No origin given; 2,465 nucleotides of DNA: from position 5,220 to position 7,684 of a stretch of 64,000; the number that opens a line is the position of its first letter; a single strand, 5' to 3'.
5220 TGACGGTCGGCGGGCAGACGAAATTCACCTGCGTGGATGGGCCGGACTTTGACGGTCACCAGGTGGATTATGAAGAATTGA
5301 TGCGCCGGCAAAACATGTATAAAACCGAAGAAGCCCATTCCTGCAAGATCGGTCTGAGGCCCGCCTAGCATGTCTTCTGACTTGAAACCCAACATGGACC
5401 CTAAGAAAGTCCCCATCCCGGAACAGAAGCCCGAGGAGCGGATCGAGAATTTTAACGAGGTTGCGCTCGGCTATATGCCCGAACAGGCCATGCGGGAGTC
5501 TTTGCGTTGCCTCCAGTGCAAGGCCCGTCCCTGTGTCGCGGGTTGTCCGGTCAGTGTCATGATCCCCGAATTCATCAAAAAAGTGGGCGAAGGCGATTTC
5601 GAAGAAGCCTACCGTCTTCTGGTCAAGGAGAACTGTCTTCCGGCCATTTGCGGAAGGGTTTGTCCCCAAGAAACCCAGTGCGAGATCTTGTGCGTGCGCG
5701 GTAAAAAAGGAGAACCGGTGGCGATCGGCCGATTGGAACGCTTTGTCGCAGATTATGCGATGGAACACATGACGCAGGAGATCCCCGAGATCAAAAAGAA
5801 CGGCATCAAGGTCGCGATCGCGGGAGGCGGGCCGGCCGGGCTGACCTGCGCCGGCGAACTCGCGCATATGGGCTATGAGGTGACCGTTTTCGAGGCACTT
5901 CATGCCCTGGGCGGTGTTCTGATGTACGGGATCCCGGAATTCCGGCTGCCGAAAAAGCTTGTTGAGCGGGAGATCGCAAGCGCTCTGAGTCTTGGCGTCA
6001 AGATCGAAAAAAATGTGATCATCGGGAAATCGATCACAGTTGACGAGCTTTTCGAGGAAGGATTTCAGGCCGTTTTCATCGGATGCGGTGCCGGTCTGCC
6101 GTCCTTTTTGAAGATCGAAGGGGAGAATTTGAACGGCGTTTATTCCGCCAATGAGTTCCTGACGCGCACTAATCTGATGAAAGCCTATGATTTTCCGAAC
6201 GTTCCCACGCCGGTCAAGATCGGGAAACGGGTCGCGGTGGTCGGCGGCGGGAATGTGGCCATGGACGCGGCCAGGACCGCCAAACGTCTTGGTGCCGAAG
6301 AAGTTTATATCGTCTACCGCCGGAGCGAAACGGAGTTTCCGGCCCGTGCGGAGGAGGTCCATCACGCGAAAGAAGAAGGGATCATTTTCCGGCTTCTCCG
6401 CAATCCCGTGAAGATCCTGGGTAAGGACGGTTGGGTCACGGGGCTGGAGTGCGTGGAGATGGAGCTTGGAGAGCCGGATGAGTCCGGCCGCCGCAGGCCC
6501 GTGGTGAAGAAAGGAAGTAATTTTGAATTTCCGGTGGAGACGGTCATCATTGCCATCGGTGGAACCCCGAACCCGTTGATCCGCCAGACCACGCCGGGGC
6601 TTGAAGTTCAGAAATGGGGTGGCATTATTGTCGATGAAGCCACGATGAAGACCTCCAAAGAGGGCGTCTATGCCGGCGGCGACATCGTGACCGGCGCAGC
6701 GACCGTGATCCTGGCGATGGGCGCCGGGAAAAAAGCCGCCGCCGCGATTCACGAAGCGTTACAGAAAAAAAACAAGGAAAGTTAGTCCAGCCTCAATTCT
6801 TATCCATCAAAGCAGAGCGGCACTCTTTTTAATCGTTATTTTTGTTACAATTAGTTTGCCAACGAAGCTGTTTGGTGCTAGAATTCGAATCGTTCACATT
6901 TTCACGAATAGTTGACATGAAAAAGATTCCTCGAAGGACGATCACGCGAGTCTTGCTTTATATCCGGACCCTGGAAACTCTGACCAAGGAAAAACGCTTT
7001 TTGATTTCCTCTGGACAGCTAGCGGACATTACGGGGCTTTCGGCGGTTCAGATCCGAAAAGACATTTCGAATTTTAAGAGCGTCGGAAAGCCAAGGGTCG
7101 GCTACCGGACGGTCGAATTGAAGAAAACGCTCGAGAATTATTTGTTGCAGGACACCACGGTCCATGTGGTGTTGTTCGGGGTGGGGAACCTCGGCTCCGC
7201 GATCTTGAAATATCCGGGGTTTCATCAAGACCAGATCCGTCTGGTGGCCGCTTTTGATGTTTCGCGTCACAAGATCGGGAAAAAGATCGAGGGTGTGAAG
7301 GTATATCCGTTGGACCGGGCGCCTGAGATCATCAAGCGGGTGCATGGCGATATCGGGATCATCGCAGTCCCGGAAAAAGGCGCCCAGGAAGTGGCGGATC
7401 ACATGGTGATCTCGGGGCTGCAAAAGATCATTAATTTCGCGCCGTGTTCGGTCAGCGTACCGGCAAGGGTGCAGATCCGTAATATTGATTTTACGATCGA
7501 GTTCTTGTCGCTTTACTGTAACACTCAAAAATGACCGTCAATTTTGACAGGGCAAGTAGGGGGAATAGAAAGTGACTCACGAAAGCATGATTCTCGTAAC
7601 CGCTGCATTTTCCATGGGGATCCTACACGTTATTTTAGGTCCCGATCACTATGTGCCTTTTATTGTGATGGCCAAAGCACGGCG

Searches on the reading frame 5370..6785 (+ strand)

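Call 20: search_protein_families(library=pfam, proteins=[window:5370-6785:+], max_evalue=0.1)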
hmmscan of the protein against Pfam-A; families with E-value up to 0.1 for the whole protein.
window:5370-6785:+ (471 aa): 20 families
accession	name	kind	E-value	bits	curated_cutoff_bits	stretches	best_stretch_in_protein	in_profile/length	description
PF14691.11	Fer4_20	-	2.2e-42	143.9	25.8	1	24-133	1-111/113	Dihydroprymidine dehydrogenase domain II, 4Fe-4S cluster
PF07992.20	Pyr_redox_2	-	4.5e-35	121.9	26.1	1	147-453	2-291/291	Pyridine nucleotide-disulphide oxidoreductase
PF00070.33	Pyr_redox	-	5.6e-13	49.7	22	2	287-357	1-75/82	Pyridine nucleotide-disulphide oxidoreductase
PF13738.12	Pyr_redox_3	-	1.6e-10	41.2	30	2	281-437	161-305/305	Pyridine nucleotide-disulphide oxidoreductase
PF13450.12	NAD_binding_8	-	2.2e-06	28.3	21.9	1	150-183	1-34/68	NAD(P)-binding Rossmann-like domain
PF01262.27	AlaDh_PNT_C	-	4.4e-06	26.7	23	1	258-319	3-61/214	Alanine dehydrogenase/PNT, C-terminal domain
PF12831.13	FAD_oxidored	-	7.5e-06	25.9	27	1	148-186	2-40/416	FAD dependent oxidoreductase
PF01494.25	FAD_binding_3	-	4.2e-05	23.4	22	1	147-177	3-33/349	FAD binding domain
PF03486.20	HI0933_like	-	0.0001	22.3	50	1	147-181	2-36/244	HI0933-like protein Rossmann domain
PF01946.23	Thi4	-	0.00012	21.8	26.2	1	147-191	19-64/235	Thi4 family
PF13241.12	NAD_binding_7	-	0.00053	21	22.1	0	285-332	7-50/104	Putative NAD(P)-binding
PF02826.25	2-Hacid_dh_C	-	0.0011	18.8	25.1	0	285-324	36-74/178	D-isomer specific 2-hydroxyacid dehydrogenase, NAD binding domain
PF01593.30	Amino_oxidase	-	0.002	17.9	19.8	1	156-182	2-28/443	Flavin containing amine oxidoreductase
PF00148.24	Oxidored_nitro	-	0.0021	17.5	28.6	1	285-337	272-324/399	Nitrogenase component 1 type Oxidoreductase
PF01266.30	DAO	-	0.0024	17.9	27.9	1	147-179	1-33/353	FAD dependent oxidoreductase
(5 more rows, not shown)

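Call 38: search_protein_families(library=ncbifam, proteins=[window:5370-6785:+], max_evalue=0.00001)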
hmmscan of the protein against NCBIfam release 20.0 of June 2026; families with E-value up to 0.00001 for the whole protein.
window:5370-6785:+ (471 aa): 47 families (the best 25 are shown)
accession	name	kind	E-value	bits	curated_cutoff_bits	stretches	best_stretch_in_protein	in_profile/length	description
NF009414.0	PRK12778.1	equivalog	1.8e-212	707.6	1103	1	7-467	290-752/752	bifunctional dihydroorotate dehydrogenase B NAD binding subunit/NADPH-dependent glutamate synthase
TIGR01316.1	gltA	equivalog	3.2e-173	576.7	471.75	1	21-463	2-448/449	NADPH-dependent glutamate synthase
NF009413.0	PRK12775.1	equivalog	1.4e-165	552.7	1895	1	8-467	294-757/1006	putative trifunctional 2-polyprenylphenol hydroxylase/glutamate synthase subunit beta/ferritin domain-containing protein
NF009415.0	PRK12779.1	equivalog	1.1e-125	420.7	1519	1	55-469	210-631/944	putative bifunctional glutamate synthase subunit beta/2-polyprenylphenol hydroxylase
NF009410.0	PRK12771.1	subfamily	3.6e-120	402.2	516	1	53-468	48-449/566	NAD(P)-binding protein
NF009454.0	PRK12814.1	equivalog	1e-115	387.6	916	2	54-469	103-505/657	putative NADPH-dependent glutamate synthase small subunit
TIGR01318.1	gltD_gamma_fam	subfamily_domain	7.5e-111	371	482.95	1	11-464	11-465/467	glutamate synthase, small subunit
NF009408.0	PRK12769.1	equivalog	9.4e-105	351.1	1003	1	8-469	193-656/659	formate-dependent uric acid utilization protein AegA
TIGR03315.1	Se_ygfK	equivalog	1.6e-94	317.2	835.3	1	39-465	431-837/1012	putative selenate reductase subunit YgfK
NF010590.0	PRK13984.1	equivalog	1.6e-91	307.3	946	1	10-468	155-610/611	putative oxidoreductase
NF009451.0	PRK12809.1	equivalog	4.3e-89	299.5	1154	1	21-466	184-636/639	formate-dependent uric acid utilization protein YgfT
NF009409.0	PRK12770.1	subfamily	3e-77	260.1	343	1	140-469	13-355/360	putative glutamate synthase subunit beta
TIGR01317.1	GOGAT_sm_gam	subfamily_domain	1.1e-73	248.7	447.7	1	17-464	14-478/485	glutamate synthase small subunit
NF045663.1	diclust_near_Sec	equivalog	3.1e-44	151.2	530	1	45-242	10-200/759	pyridine nucleotide-disulfide oxidoreductase/dicluster-binding protein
TIGR01292.1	TRX_reduct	equivalog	1.8e-18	66.4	343.45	1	285-463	141-299/300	thioredoxin-disulfide reductase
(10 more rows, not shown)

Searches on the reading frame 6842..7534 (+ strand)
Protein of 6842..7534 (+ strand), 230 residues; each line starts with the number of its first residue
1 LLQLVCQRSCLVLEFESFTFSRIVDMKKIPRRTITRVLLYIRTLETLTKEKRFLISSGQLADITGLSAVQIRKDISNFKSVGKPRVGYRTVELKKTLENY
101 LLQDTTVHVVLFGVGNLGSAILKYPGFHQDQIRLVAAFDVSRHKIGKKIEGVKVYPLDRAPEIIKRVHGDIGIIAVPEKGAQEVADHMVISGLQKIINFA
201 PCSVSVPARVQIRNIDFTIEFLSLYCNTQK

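Call 3: search_protein_families(library=pfam, proteins=[window:6842-7534:+], max_evalue=0.01)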
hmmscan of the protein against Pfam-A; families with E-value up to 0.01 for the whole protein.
window:6842-7534:+ (230 aa): 4 families
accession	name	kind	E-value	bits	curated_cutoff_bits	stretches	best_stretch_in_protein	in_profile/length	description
PF02629.25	CoA_binding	-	1e-18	68.3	22.3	1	107-201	4-96/97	CoA binding domain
PF06971.19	Put_DNA-bind_N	-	1.1e-13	51.5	27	1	28-76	1-49/49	Putative DNA-binding protein N-terminus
PF08280.17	HTH_Mga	-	0.00036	20.9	23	1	44-79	11-44/59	M protein trans-acting positive regulator (MGA) HTH domain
PF08279.18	HTH_11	-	0.003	17.9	25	0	44-88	6-54/55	HTH domain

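Call 6: search_protein_families(library=ncbifam, proteins=[window:6842-7534:+], max_evalue=0.001)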
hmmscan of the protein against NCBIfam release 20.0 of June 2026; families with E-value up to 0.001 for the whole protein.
window:6842-7534:+ (230 aa): 9 families
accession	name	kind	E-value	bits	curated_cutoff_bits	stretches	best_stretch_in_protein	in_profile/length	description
NF003995.0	PRK05472.2-4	subfamily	2.9e-60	203.4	126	1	26-225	3-202/213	redox-sensing transcriptional repressor Rex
NF003994.0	PRK05472.2-3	equivalog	6.1e-58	195.7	130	1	25-224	5-204/217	redox-sensing transcriptional repressor Rex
NF003993.0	PRK05472.2-2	equivalog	1.3e-57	194.8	217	1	26-227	3-204/212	redox-sensing transcriptional repressor Rex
NF003996.0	PRK05472.2-5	equivalog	3.3e-54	183.9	138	1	29-225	2-196/209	redox-sensing transcriptional repressor Rex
NF003992.0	PRK05472.2-1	equivalog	1.4e-53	181.6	226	1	25-222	17-214/249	redox-sensing transcriptional repressor Rex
NF003989.0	PRK05472.1-3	equivalog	1.3e-48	165.6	177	1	25-224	4-203/215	redox-sensing transcriptional repressor Rex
NF003990.0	PRK05472.1-4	equivalog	5.1e-43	147.1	233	1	26-227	4-205/214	redox-sensing transcriptional repressor Rex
NF003991.0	PRK05472.1-5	equivalog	2.2e-37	129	198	1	25-225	3-203/211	redox-sensing transcriptional repressor Rex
NF003988.0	PRK05472.1-1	equivalog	2.4e-33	115.9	321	1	26-224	4-204/214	redox-sensing transcriptional repressor Rex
